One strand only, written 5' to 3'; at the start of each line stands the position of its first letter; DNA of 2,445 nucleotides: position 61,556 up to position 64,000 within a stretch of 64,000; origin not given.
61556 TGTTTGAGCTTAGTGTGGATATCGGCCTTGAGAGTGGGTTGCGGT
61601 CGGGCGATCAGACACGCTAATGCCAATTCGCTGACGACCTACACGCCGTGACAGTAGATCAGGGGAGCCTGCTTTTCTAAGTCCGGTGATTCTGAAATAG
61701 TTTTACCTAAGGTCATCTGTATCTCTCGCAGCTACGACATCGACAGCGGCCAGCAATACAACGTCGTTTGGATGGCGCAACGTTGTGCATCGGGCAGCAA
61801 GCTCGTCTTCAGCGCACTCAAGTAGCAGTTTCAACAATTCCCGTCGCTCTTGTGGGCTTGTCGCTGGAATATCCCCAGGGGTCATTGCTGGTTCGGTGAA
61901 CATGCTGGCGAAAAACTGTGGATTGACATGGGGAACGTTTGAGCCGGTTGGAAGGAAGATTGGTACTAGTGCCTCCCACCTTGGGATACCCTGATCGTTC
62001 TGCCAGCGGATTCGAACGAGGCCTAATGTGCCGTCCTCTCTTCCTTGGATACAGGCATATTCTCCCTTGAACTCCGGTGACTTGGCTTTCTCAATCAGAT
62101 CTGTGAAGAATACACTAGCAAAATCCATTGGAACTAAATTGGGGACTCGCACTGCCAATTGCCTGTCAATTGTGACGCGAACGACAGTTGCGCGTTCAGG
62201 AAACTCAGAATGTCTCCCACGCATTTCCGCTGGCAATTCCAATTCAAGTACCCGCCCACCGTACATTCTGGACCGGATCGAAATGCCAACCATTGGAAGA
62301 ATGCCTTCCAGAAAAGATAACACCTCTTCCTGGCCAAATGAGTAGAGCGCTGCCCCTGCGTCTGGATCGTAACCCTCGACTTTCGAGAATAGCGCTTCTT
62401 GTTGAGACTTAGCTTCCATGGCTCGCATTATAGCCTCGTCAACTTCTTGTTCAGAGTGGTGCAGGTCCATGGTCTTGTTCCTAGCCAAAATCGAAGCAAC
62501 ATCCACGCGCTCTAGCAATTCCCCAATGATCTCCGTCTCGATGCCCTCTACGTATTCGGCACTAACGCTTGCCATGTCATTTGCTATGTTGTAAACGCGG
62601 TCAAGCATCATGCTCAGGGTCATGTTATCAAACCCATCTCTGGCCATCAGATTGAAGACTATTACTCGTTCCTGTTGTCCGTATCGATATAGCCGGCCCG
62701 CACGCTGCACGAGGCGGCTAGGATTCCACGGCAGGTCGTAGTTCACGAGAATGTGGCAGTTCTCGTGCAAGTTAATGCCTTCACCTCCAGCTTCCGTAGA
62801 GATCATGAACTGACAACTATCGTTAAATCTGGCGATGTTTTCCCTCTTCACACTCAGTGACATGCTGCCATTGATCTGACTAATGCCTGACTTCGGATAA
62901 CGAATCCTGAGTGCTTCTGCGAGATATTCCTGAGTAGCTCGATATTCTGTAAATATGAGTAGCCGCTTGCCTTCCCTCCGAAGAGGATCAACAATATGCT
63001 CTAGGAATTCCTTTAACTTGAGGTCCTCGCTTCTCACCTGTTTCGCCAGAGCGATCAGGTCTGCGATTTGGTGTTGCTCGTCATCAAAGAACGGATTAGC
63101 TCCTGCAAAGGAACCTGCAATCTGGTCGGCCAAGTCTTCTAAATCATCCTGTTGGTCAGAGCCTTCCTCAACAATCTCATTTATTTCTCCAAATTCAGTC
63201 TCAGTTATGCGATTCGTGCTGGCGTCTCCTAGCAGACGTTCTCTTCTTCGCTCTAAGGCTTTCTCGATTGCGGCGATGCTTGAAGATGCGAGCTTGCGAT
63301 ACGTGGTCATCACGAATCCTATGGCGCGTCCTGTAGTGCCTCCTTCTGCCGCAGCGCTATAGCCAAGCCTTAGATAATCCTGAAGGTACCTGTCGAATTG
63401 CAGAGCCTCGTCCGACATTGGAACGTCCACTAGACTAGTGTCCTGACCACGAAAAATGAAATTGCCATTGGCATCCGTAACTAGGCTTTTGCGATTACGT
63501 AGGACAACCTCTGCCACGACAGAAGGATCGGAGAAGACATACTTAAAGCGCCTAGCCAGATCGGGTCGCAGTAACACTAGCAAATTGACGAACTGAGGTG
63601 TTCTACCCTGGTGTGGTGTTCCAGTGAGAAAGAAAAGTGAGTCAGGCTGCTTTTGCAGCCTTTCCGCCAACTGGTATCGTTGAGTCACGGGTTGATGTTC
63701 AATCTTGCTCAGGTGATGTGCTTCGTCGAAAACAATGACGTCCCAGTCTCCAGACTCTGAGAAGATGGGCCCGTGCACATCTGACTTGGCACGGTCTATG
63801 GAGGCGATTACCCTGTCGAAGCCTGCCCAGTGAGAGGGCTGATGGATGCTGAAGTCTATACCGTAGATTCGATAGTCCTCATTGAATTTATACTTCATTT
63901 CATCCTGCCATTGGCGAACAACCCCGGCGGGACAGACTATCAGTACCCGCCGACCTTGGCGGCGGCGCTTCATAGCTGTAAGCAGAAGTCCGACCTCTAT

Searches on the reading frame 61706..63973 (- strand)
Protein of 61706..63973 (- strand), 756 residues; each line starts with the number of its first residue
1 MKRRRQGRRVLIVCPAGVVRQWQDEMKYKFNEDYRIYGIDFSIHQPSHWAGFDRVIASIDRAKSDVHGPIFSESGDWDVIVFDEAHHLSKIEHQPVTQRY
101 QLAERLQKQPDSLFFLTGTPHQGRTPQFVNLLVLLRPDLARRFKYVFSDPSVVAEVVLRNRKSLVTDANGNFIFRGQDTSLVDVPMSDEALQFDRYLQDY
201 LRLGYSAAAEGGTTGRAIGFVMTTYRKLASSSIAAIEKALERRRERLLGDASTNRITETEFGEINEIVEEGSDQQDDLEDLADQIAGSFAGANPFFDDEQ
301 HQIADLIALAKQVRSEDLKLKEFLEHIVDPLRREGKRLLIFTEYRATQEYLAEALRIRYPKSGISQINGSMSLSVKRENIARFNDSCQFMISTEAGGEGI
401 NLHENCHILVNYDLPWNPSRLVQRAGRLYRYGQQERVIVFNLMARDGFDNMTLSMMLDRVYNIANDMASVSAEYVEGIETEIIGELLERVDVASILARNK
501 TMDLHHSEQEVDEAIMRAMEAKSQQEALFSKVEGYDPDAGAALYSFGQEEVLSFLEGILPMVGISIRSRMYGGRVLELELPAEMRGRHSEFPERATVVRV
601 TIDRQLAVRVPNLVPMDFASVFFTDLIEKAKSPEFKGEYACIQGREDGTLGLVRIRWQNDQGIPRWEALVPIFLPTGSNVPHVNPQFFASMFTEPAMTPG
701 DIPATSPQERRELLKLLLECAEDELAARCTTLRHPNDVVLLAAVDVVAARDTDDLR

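Call 3: search_protein_families(library=pfam, proteins=[window:61706-63973:-], max_evalue=0.01)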
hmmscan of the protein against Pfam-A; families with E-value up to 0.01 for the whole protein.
window:61706-63973:- (756 aa): 5 families
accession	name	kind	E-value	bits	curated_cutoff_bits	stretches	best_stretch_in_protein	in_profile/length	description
PF00271.37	Helicase_C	-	8.7e-21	74.7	23.5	1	323-432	5-110/110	Helicase conserved C-terminal domain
PF00176.29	SNF2-rel_dom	-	5.6e-09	35.9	24.9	1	9-142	53-185/290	SNF2-related domain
PF04851.21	ResIII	-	0.00014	22.2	22.5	1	6-121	52-163/164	Type III restriction enzyme, res subunit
PF19286.4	ZSWIM1-3_C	-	0.0026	17.9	27.6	1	711-733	13-35/45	Zinc finger SWIM domain-containing protein 1/3, C-terminal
PF25101.1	Spectrin_7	-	0.0052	17.5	27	0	258-343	7-91/99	Animal spectrin repeats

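Call 4: search_protein_families(library=padloc, proteins=[window:61706-63973:-], max_evalue=0.01)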
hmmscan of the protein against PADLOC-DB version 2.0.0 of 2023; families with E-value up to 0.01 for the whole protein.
window:61706-63973:- (756 aa): 46 families (the best 25 are shown)
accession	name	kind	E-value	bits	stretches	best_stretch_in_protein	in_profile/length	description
PDLC02500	BrxHI|BrxHII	-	5.1e-73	245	1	2-467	132-609/933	BrxHI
PDLC02621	DrmD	-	2e-72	242.8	1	3-522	164-722/1040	DrmD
PDLC02634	DrmD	-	2e-65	219.1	1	8-471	139-623/900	DrmD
PDLC02504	BrxHI|BrxHII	-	8.8e-58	194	1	54-470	211-620/971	BrxHII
PDLC00659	HmaA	-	1.5e-55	186.7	1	4-497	149-668/1176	SNF2 helicase / DEAD-box helicase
PDLC02572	DrmA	-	2e-53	179.7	1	4-520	162-717/1043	DrmA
PDLC02620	DrmD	-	1.3e-48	163.8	1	2-506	142-652/1060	DrmD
PDLC02632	DrmD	-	1.3e-43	147.4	1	4-449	167-643/662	DrmD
PDLC02624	DrmD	-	2.2e-38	130.2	1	3-450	7-483/652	DrmD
PDLC02633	DrmD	-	2.7e-36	122.9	1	4-444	169-642/839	DrmD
PDLC02619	DrmD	-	1.4e-34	117.4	2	366-446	469-548/872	DrmD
PDLC02840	DpdE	-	2.5e-34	116.7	2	292-467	516-692/1091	DpdE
PDLC02623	DrmD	-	6.6e-31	104.9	1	153-528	382-708/1040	DrmD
PDLC02843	DpdE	-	2.9e-24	83.1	2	308-513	543-754/1091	DpdE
PDLC02853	DpdE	-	6.5e-23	78.6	2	302-488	452-660/985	DpdE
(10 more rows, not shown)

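Call 5: search_protein_families(library=ncbifam, proteins=[window:61706-63973:-], max_evalue=0.01)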
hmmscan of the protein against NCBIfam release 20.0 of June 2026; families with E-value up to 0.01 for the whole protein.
window:61706-63973:- (756 aa): 20 families
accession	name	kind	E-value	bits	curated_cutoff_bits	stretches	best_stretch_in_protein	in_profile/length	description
NF038317.1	DISARM_DrmD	equivalog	1.9e-76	258.2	610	1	3-519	150-701/1021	DISARM system SNF2-like helicase DrmD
NF041062.1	DpdE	equivalog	1.8e-42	145.4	500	2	228-539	437-754/1048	protein DpdE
NF038318.1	DISARM_DrmD_b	equivalog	2.9e-35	121.7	950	2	366-446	466-545/868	DISARM system SNF2-like helicase DrmD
NF042964.1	phospholipD_antiphage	equivalog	1.5e-30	106.3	1100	1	148-470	522-829/895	phospholipase D-like domain-containing anti-phage protein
NF003426.0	PRK04914.1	equivalog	5.4e-28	97.7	576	2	7-138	200-334/959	RNA polymerase-associated protein RapA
NF058637.1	helic_SCO1167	equivalog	4.2e-17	61.5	1200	1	314-467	761-909/932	SCO1167/SCO6262 family helicase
NF053675.1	pilus_reg_Snf2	equivalog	2.3e-14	52.5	1100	1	302-450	845-991/1029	pilus expression-regulating Snf2 family helicase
NF010337.0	PRK13766.1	equivalog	3.1e-10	38.8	610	1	301-506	331-535/781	Hef nuclease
NF041790.1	anti-phage_ZorD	equivalog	2.7e-09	35.5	1500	1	312-440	899-1033/1035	type I Zorya anti-phage system protein ZorD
NF008394.0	PRK11192.1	equivalog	3.9e-07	29.2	507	1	322-438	236-348/441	ATP-dependent RNA helicase SrmB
NF053631.1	RNA_helic_CshA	equivalog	7.4e-06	25.1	646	1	337-516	239-413/434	degradosome RNA helicase CshA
NF008642.0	PRK11634.1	equivalog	3.6e-05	22.4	989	1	342-440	252-348/628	DEAD/DEAH family ATP-dependent RNA helicase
NF053711.1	RNA_heli_RhlE1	exception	0.0001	21.2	750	1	332-450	241-355/434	RNA helicase RhlE1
NF008744.0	PRK11776.1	equivalog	0.00011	20.9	524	1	336-440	243-345/460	ATP-dependent RNA helicase DbpA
NF002340.1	PRK01297.1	equivalog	0.00021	20.2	564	1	336-441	250-353/372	ATP-dependent RNA helicase RhlB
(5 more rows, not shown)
